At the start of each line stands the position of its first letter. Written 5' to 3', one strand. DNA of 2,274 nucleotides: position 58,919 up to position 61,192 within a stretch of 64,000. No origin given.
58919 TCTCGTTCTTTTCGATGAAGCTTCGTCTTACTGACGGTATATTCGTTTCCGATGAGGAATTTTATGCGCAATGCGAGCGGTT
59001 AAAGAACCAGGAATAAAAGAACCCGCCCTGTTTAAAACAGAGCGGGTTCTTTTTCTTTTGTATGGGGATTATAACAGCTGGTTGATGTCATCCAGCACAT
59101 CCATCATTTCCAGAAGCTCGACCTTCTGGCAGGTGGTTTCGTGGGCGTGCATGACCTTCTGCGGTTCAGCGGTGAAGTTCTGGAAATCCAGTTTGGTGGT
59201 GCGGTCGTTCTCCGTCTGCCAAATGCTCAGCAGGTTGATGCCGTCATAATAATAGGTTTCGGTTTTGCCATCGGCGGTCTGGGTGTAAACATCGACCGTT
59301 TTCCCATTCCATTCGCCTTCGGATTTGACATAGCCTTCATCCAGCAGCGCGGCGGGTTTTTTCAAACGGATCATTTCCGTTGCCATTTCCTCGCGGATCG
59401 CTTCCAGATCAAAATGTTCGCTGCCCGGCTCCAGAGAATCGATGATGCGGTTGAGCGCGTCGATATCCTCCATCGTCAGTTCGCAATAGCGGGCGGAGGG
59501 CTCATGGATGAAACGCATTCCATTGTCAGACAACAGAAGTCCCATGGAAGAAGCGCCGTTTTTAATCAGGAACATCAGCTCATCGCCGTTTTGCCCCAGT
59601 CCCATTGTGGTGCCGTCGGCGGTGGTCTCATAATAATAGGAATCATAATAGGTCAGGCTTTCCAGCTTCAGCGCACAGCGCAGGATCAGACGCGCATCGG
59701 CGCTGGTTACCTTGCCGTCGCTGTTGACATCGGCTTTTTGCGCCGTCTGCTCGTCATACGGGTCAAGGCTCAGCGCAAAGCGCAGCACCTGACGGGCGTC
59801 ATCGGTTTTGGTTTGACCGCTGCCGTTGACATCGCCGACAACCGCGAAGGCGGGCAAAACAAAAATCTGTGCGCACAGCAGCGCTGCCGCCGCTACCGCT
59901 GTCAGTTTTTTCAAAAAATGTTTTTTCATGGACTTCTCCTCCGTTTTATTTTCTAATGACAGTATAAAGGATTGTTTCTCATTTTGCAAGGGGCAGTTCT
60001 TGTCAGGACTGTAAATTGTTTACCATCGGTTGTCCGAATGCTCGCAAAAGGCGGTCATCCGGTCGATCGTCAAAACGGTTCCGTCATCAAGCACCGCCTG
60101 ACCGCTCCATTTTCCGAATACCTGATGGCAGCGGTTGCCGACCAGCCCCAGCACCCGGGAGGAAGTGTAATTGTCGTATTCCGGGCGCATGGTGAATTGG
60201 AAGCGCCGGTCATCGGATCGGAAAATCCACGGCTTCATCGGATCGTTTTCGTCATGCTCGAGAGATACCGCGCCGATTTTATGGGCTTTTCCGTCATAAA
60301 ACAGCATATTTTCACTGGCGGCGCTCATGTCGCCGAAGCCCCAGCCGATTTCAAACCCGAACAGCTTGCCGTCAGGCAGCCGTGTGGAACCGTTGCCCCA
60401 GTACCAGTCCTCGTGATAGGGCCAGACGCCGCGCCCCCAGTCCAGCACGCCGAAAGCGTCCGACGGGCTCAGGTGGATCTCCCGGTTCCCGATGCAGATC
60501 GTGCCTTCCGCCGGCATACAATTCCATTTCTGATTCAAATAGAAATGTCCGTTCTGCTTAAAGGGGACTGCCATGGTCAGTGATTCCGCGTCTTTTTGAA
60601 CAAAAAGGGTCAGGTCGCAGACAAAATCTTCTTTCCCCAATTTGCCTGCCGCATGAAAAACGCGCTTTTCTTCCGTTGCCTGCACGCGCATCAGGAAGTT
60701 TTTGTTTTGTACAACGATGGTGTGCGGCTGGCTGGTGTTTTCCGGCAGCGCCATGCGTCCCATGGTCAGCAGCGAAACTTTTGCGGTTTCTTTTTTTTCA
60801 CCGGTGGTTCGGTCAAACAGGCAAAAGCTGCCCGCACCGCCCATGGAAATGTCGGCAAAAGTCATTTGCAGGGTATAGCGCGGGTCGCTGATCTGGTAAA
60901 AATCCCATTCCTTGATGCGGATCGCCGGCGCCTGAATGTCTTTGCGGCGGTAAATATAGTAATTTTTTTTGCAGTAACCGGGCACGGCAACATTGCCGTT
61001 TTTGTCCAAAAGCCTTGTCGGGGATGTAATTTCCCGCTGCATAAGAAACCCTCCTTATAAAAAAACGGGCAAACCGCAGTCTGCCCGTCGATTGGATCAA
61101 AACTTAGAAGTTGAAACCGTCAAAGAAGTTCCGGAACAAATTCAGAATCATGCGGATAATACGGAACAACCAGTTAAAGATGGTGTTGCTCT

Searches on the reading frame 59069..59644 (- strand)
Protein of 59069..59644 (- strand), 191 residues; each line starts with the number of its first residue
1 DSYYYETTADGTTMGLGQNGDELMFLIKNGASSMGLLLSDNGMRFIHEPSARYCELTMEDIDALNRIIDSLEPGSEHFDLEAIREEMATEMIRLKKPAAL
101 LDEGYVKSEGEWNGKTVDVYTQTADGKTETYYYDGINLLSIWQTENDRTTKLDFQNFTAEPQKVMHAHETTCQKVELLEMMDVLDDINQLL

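Call 79: search_solved_structures(query=window:59069-59644:-, max_evalue=1)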
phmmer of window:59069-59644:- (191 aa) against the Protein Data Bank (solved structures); distinct sequences matched with E-value up to 1: 4.
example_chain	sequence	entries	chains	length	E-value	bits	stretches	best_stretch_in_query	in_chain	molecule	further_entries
8j07_c2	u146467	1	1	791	0.0071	19.3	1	47-93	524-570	IQ and ubiquitin-like domain-containing protein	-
9dcq_A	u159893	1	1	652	0.26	14.3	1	100-183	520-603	Alpha amylase, catalytic domain protein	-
9fqr_Ij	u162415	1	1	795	0.33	13.9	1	46-93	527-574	IQ motif and ubiquitin domain containing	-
2n4u_A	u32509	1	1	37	0.85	12.6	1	122-145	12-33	Transcription elongation regulator 1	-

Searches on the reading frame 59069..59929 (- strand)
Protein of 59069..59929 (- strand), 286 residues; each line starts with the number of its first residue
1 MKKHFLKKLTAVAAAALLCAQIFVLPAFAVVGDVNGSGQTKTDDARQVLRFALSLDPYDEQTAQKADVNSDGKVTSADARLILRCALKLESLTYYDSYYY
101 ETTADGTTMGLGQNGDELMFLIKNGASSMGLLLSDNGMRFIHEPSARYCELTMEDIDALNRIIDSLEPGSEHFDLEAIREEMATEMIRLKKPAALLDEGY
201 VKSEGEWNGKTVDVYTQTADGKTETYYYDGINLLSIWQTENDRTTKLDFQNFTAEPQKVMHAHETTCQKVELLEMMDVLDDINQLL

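Call 8: search_protein_families(library=pfam, proteins=[window:59069-59929:-], max_evalue=0.1)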
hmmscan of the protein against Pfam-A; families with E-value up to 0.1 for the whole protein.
window:59069-59929:- (286 aa): 2 families
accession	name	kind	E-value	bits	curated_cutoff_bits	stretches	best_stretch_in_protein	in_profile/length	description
PF00404.24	Dockerin_1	-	4.3e-08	33.7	22.9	1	32-82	2-52/57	Dockerin type I domain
PF13786.12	DUF4179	-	0.079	13.8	30.1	0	3-47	3-52/94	Domain of unknown function (DUF4179)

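Call 15: search_protein_families(library=ncbifam, proteins=[window:59069-59929:-], max_evalue=0.01)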
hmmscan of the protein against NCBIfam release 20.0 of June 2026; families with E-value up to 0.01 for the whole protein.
window:59069-59929:- (286 aa): 1 family
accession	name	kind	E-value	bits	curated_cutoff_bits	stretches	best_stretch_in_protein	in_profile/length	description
NF049990.1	CellobisidaseCelK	equivalog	0.00047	18.4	1700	1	30-88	828-884/889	cellulose 1,4-beta-cellobiosidase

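Call 78: search_protein_families(library=phrogs, proteins=[window:59069-59929:-], max_evalue=0.001)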
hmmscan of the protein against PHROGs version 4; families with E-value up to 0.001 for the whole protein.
window:59069-59929:- (286 aa): 0 families

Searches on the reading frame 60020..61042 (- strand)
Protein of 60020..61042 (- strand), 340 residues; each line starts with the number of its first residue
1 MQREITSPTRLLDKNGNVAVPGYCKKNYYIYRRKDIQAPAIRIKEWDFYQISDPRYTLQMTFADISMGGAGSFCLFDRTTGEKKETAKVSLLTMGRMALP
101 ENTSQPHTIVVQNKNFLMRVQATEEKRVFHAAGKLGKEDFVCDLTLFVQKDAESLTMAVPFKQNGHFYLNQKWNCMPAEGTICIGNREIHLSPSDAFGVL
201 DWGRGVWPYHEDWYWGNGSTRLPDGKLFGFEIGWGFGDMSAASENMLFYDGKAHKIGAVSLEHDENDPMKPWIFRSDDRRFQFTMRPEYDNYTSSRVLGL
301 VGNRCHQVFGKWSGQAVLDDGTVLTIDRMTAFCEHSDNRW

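Call 23: search_protein_families(library=pfam, proteins=[window:60020-61042:-], max_evalue=0.001)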
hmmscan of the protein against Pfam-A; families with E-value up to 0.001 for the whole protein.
window:60020-61042:- (340 aa): 1 family
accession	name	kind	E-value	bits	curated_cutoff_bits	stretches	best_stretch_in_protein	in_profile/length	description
PF10974.15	DUF2804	-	9.7e-114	380.5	26.9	1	2-340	1-339/339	Domain of unknown function (DUF2804)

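Call 72: find_encoding_contigs(protein=window:60020-61042:-, flank=10000, max_places=4)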
Protein window:60020-61042:- (340 aa): 21 contigs read that carry it; 4 places shown.
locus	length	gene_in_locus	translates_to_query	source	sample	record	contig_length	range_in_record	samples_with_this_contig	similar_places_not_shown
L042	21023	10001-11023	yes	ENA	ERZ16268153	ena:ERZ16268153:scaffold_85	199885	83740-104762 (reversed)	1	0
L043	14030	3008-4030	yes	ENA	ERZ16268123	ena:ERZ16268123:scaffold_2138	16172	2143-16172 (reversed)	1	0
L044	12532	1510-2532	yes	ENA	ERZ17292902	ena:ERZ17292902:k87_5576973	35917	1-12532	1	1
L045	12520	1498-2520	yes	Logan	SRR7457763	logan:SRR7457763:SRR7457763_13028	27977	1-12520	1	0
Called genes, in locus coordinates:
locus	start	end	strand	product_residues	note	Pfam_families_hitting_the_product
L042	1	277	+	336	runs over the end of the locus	PF02779:Transket_pyr, PF02780:Transketolase_C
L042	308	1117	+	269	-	-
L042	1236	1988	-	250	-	PF01553:Acyltransferase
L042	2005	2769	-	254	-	PF03372:Exo_endo_phos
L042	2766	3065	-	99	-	PF12637:TSCPD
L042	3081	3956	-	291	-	PF24722:DUF7674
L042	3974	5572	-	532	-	PF00370:FGGY_N, PF02782:FGGY_C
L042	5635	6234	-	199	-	PF21176:RecR_HhH, PF02132:RecR_ZnF (weak), PF13662:Toprim_4, PF01751:Toprim, PF21175:RecR_C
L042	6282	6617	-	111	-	PF02575:YbaB_DNA_bd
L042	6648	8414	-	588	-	PF13177:DNA_pol3_delta2, PF00004:AAA, PF07728:AAA_5 (faint), PF22608:DNAX_ATPase_lid (weak), PF12169:DNA_pol3_gamma3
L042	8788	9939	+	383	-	-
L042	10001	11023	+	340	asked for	PF10974:DUF2804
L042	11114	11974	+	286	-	PF00404:Dockerin_1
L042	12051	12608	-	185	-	-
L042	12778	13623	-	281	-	PF02645:DegV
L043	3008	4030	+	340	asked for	PF10974:DUF2804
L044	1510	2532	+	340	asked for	PF10974:DUF2804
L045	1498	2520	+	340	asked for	PF10974:DUF2804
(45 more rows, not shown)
